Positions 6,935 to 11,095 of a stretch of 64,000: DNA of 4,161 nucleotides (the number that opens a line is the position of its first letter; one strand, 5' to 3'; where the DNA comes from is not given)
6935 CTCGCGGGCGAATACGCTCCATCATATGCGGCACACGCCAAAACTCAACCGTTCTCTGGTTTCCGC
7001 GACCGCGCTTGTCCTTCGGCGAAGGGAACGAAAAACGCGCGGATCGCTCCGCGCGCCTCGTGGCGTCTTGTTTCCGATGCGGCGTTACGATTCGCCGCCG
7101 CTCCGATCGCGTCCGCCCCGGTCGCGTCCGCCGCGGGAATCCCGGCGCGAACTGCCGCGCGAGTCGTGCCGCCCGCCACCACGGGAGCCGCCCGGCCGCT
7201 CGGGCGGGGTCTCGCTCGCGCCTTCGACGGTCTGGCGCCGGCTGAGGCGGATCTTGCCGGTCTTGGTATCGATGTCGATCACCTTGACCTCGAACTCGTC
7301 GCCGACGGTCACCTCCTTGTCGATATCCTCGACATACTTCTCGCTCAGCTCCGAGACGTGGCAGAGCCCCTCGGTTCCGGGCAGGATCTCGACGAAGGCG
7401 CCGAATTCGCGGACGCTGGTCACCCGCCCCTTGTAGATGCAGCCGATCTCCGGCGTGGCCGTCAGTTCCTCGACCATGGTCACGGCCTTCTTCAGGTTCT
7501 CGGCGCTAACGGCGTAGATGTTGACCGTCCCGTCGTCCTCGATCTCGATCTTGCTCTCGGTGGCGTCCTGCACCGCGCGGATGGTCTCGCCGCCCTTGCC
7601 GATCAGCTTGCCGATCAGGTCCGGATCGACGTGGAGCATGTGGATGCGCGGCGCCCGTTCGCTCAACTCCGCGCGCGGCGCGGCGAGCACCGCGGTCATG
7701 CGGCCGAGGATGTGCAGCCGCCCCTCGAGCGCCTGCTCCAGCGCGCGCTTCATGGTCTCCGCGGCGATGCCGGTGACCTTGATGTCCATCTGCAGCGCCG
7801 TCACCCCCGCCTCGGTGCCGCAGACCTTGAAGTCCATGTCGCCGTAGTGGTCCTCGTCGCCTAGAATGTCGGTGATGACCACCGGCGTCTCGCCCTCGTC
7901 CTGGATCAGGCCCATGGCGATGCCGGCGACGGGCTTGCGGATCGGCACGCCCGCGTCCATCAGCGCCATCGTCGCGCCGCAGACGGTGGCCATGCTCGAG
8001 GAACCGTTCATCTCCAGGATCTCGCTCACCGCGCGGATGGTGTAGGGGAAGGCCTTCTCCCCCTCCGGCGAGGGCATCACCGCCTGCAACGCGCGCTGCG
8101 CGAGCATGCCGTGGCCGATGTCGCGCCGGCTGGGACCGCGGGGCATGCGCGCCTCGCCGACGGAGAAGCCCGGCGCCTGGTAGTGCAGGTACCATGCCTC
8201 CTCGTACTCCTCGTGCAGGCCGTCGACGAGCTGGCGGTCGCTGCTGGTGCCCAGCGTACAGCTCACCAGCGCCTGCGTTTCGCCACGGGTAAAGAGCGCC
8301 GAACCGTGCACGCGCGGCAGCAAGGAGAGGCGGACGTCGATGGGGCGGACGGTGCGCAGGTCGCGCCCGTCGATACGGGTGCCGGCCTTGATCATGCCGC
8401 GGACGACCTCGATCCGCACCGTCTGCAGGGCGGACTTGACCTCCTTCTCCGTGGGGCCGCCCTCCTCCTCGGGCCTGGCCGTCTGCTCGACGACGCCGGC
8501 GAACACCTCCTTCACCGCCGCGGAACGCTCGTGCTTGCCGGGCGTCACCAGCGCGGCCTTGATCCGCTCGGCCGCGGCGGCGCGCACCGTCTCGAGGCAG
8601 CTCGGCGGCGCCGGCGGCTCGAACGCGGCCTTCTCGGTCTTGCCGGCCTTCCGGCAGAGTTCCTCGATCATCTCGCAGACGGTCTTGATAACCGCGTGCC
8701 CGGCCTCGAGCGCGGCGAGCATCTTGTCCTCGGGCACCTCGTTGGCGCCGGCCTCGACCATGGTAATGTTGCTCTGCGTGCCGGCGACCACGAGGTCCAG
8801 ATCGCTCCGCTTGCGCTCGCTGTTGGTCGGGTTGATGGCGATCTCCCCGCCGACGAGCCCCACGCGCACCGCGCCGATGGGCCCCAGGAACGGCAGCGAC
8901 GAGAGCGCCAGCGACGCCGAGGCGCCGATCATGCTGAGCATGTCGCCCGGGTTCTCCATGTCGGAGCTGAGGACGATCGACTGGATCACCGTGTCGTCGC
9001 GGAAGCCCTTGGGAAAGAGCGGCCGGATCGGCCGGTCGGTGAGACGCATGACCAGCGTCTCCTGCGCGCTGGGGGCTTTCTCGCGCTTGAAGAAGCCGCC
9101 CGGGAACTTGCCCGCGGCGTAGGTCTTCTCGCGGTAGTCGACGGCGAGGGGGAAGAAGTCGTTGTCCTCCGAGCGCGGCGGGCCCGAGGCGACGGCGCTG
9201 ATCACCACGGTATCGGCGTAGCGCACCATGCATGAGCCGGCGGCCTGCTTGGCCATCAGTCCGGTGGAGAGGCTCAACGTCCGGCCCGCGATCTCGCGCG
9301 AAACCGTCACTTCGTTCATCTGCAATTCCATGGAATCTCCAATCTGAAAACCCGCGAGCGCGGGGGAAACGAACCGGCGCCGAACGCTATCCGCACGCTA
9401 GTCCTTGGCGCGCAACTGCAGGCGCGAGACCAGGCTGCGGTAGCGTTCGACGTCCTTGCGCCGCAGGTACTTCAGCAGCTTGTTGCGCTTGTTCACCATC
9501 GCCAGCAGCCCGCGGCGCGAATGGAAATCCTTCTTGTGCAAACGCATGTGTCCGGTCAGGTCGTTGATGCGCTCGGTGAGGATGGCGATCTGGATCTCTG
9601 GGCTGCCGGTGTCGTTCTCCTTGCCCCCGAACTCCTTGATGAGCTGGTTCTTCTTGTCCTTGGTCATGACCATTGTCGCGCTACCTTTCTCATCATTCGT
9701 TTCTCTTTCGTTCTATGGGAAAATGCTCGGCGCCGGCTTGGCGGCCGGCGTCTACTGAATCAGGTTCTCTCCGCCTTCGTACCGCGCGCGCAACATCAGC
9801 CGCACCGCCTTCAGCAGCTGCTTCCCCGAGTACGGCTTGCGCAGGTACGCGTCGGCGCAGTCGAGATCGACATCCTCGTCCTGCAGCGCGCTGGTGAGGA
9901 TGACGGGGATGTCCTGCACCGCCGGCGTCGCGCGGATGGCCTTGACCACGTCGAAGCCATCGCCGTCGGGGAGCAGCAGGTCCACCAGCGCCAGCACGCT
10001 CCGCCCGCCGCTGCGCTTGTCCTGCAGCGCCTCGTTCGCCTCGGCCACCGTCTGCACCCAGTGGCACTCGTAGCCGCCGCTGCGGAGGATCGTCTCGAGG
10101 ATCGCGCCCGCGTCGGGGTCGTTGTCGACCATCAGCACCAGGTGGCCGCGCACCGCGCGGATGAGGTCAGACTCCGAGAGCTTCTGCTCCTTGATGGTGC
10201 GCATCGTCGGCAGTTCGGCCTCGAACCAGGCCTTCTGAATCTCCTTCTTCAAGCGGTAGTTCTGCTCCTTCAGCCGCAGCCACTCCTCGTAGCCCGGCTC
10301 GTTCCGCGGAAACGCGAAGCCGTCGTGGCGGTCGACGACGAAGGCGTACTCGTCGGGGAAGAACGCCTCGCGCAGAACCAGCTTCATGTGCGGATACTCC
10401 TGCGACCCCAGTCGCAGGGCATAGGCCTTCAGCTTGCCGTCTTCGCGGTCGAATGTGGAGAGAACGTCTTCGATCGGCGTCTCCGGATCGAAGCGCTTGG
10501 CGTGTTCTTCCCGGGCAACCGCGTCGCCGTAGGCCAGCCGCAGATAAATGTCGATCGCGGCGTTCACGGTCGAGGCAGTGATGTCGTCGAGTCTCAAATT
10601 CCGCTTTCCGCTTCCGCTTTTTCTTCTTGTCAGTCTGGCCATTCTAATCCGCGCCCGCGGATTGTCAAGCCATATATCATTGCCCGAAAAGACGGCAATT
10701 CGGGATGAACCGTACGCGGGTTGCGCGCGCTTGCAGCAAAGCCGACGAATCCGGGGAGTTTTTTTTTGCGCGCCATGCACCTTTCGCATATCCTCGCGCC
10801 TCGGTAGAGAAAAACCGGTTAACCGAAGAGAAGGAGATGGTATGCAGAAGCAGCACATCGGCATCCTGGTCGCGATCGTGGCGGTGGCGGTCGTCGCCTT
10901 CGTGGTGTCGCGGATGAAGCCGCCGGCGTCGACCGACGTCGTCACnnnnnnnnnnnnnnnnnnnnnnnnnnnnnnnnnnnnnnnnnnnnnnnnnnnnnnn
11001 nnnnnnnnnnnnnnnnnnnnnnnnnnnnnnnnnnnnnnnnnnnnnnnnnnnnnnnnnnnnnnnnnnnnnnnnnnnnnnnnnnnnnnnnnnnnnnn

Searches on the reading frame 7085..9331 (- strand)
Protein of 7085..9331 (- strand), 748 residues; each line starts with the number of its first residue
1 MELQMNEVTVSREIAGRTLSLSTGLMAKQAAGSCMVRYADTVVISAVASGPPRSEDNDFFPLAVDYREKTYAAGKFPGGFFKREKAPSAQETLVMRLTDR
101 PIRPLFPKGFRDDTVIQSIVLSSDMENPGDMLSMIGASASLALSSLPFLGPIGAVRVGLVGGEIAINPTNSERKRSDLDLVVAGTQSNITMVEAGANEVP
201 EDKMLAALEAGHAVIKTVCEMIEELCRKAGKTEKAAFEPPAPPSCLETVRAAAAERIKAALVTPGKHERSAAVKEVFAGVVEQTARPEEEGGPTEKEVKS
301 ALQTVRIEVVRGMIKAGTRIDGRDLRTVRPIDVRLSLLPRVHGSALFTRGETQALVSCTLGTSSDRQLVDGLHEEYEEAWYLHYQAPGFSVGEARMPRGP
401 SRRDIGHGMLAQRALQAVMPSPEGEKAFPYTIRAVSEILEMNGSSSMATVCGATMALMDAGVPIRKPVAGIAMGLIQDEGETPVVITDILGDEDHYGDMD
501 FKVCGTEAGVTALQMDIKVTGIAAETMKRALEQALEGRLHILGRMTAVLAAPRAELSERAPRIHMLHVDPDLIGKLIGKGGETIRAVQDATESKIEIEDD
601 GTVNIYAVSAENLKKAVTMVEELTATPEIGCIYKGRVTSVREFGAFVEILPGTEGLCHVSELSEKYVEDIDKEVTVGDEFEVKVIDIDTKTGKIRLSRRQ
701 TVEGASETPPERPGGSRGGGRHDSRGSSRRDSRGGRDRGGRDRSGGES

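Call 6: search_protein_families(library=pfam, proteins=[window:7085-9331:-], max_evalue=0.01)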
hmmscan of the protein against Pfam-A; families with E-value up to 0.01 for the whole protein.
window:7085-9331:- (748 aa): 8 families
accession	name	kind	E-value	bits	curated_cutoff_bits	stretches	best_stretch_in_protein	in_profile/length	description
PF01138.27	RNase_PH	-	1.6e-46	158.4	25.5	2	328-463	2-130/130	3' exoribonuclease family, domain 1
PF03725.20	RNase_PH_C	-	4.9e-23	81.3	20.8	2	150-213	1-66/67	3' exoribonuclease family, domain 2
PF00575.29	S1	-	2e-21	76.5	22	1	627-699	2-74/74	S1 RNA binding domain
PF03726.19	PNPase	-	2.2e-14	54.1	24.6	1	247-324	4-81/81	Polyribonucleotide nucleotidyltransferase, RNA binding domain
PF00013.35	KH_1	-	2.6e-11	43.6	21.5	1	566-622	4-66/66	KH domain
PF13083.13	KH_KhpA-B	-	0.0004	20.7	32.1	1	565-588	32-55/73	KhpA/KhpB, KH domain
PF23459.1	S1_RRP5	-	0.00053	20.9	27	1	631-697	5-71/72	RRP5 S1 domain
PF22675.2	KH-I_KHDC4-BBP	-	0.0015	18.8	30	0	571-606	6-41/76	KHDC4/BBP-like, KH-domain type I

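Call 17: find_homologous_proteins(query=window:7085-9331:-, max_evalue=1e-100)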
Query window:7085-9331:- (748 aa): 7999 proteins with E <= 1e-100 among 8000 candidates; the best 120 are listed.
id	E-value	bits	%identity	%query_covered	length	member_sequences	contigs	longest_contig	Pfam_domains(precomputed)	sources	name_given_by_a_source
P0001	0.0e+0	1640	100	100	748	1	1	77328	PF00013.36,PF03725.21,PF00575.30,PF03726.20,PF01138.28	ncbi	-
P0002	0.0e+0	1042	67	96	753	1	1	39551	PF00013.36,PF03725.21,PF22675.3,PF00575.30,PF03726.20,PF01138.28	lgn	-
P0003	0.0e+0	1027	65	94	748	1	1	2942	PF00013.36,PF03725.21,PF22675.3,PF00575.30,PF03726.20,PF01138.28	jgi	jgi:polyribonucleotide nucleotidyltransferase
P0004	0.0e+0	1016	64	95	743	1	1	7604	PF00013.36,PF03725.21,PF22675.3,PF00575.30,PF03726.20,PF01138.28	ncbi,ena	-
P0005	0.0e+0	1012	65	94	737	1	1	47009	PF00013.36,PF03725.21,PF22675.3,PF00575.30,PF03726.20,PF01138.28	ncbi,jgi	jgi:polyribonucleotide nucleotidyltransferase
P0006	9.8e-298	1007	63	95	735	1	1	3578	PF00013.36,PF03725.21,PF22675.3,PF00575.30,PF03726.20,PF01138.28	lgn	-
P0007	1.7e-295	1000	65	94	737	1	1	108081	PF00013.36,PF03725.21,PF00575.30,PF03726.20,PF01138.28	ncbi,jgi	-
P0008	9.2e-294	994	64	95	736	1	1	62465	PF00013.36,PF03725.21,PF22675.3,PF00575.30,PF03726.20,PF01138.28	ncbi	-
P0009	1.7e-293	993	62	100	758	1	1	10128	PF00013.36,PF03725.21,PF22675.3,PF00575.30,PF03726.20,PF01138.28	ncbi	-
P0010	2.1e-293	993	65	94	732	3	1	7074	PF00013.36,PF03725.21,PF00575.30,PF23459.2,PF03726.20,PF01138.28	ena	-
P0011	3.0e-293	993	64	96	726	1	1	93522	PF00013.36,PF03725.21,PF00575.30,PF03726.20,PF01138.28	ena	-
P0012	4.2e-292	989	63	97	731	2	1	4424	PF00013.36,PF03725.21,PF00575.30,PF03726.20,PF01138.28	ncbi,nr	ncbi:MAG: polyribonucleotide nucleotidyltransferase [Planctomycetota bacterium]|nr:polyribonucleotid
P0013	1.5e-291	987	63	98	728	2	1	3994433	PF00013.36,PF03725.21,PF00575.30,PF03726.20,PF01138.28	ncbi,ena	-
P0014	3.2e-291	986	63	98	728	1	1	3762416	PF00013.36,PF03725.21,PF00575.30,PF03726.20,PF01138.28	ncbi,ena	-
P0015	3.3e-291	986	63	98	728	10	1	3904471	PF00013.36,PF03725.21,PF00575.30,PF03726.20,PF01138.28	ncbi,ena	-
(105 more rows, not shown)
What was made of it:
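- The window itself is Planctomycetota by its pnp homologues (call 17).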

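Call 18: find_encoding_contigs(protein=P0001, flank=10000, max_places=5)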
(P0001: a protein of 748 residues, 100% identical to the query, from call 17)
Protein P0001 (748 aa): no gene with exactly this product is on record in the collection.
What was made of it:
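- Tried and rejected: Retrieving the source contig through its PNPase failed: it is not on record (call 18).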

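Call 19: find_encoding_contigs(protein=P0002, flank=10000, max_places=3)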
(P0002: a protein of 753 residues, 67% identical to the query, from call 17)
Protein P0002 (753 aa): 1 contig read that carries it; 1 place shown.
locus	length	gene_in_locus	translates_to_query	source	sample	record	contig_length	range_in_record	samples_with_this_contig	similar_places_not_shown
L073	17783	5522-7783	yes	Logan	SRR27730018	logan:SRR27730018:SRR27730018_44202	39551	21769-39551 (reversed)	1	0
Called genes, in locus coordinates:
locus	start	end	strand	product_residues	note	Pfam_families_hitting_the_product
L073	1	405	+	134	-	?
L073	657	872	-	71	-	-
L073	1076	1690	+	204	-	-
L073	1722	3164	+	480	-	PF00875:DNA_photolyase, PF03441:FAD_binding_7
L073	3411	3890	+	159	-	-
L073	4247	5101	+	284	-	PF00072:Response_reg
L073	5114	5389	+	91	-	PF00312:Ribosomal_S15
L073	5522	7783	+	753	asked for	PF01138:RNase_PH, PF03725:RNase_PH_C, PF03726:PNPase, PF01138:RNase_PH, PF00013:KH_1, PF22675:KH-I_KHDC4-BBP (weak), PF00575:S1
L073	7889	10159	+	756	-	-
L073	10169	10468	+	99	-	PF01312:Bac_export_2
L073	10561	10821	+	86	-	-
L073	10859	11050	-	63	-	-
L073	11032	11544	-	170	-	PF00903:Glyoxalase, PF18029:Glyoxalase_6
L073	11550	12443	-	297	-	PF01261:AP_endonuc_2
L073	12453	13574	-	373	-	-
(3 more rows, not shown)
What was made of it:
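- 7085..9331 (-): Polynucleotide phosphorylase (pnp), a housekeeping right neighbour. rpsO lies at 9398-9673(-). calls 6, 17, 19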

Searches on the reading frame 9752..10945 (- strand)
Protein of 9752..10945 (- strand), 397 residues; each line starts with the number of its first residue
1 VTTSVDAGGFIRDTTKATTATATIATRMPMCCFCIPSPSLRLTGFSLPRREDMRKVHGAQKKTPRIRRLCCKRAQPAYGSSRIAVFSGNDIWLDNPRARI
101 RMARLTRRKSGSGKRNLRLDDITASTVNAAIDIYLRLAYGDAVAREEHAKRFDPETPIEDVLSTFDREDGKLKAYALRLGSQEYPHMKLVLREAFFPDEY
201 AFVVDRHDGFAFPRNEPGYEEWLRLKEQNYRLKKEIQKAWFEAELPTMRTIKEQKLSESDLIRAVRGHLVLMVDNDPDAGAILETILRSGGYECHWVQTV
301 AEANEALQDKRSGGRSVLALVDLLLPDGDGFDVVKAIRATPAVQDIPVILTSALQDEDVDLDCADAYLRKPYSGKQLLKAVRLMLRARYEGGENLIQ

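Call 63: search_protein_families(library=pfam, proteins=[window:9752-10945:-], max_evalue=0.001)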
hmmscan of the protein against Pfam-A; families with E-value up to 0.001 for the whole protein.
window:9752-10945:- (397 aa): 1 family
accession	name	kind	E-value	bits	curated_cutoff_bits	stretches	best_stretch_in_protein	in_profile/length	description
PF00072.30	Response_reg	-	1.9e-12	47.8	30.2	1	270-382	1-111/111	Response regulator receiver domain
